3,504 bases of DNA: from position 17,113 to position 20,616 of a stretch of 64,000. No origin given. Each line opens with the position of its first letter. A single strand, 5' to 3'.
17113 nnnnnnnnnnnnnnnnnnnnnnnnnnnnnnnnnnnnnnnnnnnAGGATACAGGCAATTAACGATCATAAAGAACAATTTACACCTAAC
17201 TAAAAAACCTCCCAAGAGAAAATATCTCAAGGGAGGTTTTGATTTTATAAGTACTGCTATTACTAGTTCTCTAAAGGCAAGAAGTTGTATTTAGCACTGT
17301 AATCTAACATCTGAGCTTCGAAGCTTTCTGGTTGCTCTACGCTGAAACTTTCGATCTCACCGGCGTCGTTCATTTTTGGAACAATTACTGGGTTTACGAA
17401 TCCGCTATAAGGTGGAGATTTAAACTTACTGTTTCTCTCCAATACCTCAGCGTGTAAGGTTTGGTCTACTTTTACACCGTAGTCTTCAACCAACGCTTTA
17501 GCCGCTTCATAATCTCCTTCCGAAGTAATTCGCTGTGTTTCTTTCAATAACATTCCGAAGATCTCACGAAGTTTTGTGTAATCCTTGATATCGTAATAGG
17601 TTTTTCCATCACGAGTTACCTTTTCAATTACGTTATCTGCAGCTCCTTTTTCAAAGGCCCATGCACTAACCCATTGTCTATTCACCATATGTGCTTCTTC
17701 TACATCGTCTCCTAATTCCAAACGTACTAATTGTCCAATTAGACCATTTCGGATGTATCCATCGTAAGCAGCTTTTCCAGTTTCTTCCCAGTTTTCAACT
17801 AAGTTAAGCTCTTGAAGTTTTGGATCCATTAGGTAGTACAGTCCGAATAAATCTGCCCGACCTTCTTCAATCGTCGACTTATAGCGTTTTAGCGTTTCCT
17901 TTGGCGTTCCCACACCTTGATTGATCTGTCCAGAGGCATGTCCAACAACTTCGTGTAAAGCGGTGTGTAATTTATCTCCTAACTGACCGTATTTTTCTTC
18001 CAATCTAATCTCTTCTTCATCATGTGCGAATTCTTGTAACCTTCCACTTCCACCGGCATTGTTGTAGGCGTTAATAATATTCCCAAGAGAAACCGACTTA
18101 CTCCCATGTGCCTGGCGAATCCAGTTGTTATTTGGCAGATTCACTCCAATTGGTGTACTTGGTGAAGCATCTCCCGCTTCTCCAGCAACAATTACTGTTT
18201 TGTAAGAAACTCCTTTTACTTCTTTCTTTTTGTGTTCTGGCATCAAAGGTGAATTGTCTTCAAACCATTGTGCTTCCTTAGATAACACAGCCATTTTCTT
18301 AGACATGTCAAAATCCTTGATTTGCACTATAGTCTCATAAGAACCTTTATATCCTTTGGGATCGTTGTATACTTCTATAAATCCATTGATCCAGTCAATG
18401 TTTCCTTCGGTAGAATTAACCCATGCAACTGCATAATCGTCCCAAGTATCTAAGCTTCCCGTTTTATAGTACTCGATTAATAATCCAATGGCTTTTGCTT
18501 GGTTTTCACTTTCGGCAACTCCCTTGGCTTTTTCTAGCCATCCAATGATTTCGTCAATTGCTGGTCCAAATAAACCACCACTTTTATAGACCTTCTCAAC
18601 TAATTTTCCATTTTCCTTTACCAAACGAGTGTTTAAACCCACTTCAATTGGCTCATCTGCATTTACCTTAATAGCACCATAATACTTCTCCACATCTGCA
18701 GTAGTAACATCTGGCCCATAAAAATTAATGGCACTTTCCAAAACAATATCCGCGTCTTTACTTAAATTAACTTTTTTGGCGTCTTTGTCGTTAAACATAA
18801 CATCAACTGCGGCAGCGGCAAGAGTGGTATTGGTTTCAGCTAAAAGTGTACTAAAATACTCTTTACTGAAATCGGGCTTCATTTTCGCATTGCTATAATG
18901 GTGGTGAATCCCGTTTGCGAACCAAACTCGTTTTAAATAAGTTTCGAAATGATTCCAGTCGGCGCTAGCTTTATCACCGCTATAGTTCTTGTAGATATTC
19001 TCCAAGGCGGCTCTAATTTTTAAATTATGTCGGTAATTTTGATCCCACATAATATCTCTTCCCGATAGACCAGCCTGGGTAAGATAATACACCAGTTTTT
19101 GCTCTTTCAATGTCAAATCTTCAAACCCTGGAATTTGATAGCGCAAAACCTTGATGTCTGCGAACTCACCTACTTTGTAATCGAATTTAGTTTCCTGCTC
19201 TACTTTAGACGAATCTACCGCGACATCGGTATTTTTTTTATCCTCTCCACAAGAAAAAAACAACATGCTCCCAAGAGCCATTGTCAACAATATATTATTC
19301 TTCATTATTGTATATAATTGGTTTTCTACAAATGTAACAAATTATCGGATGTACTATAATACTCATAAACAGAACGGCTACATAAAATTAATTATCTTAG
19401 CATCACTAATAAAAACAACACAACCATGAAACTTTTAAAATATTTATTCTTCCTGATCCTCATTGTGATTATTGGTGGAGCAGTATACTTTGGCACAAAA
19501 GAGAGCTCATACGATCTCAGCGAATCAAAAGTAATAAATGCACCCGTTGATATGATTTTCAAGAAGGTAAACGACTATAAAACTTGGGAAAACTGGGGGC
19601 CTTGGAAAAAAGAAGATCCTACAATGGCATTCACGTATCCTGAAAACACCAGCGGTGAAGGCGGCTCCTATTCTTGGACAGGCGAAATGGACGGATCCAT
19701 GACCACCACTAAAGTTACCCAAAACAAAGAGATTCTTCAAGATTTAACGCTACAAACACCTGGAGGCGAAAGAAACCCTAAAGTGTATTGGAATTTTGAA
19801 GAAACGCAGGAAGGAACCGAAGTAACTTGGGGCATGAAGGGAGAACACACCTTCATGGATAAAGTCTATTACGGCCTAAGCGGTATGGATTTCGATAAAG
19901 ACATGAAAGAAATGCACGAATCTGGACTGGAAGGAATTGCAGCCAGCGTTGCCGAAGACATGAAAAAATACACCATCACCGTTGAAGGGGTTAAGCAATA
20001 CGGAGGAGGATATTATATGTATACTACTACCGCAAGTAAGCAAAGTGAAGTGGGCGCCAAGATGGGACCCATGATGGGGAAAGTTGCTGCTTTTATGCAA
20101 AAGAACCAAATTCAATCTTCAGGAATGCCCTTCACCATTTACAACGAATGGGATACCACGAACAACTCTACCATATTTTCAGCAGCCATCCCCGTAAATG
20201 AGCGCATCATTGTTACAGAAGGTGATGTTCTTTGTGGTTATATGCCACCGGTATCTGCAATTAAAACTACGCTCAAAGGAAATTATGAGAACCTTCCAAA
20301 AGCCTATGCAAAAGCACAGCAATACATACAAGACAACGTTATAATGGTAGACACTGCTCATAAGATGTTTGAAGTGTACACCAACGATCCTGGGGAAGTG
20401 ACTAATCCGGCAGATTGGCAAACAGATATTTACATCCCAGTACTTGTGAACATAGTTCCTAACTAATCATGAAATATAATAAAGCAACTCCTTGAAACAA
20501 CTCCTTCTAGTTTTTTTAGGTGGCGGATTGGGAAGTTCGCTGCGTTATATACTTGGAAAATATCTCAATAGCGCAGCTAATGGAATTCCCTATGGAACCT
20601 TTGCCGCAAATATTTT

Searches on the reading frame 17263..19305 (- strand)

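Call 37: search_protein_families(library=pfam, proteins=[window:17263-19305:-], max_evalue=0.001)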
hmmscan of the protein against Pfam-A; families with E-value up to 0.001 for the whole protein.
window:17263-19305:- (680 aa): 1 family
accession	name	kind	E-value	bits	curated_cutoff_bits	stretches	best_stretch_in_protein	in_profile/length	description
PF03571.21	Peptidase_M49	-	1.7e-38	132.8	21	1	238-461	93-308/548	Peptidase family M49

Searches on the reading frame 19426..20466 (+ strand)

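Call 37: search_protein_families(library=pfam, proteins=[window:19426-20466:+], max_evalue=0.001)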
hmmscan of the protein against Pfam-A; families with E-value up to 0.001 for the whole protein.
window:19426-20466:+ (346 aa): 3 families
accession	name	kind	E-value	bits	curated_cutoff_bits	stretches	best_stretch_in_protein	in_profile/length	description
PF10604.15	Polyketide_cyc2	-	1.2e-09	39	27.4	1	31-175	4-141/142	Polyketide cyclase / dehydrase and lipid transport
PF06445.20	GyrI-like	-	2.9e-06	28.1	26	1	278-339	94-154/155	GyrI-like small molecule binding domain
PF08327.17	AHSA1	-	0.00014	22.6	22.1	1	38-140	1-99/125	Activator of Hsp90 ATPase homolog 1-like protein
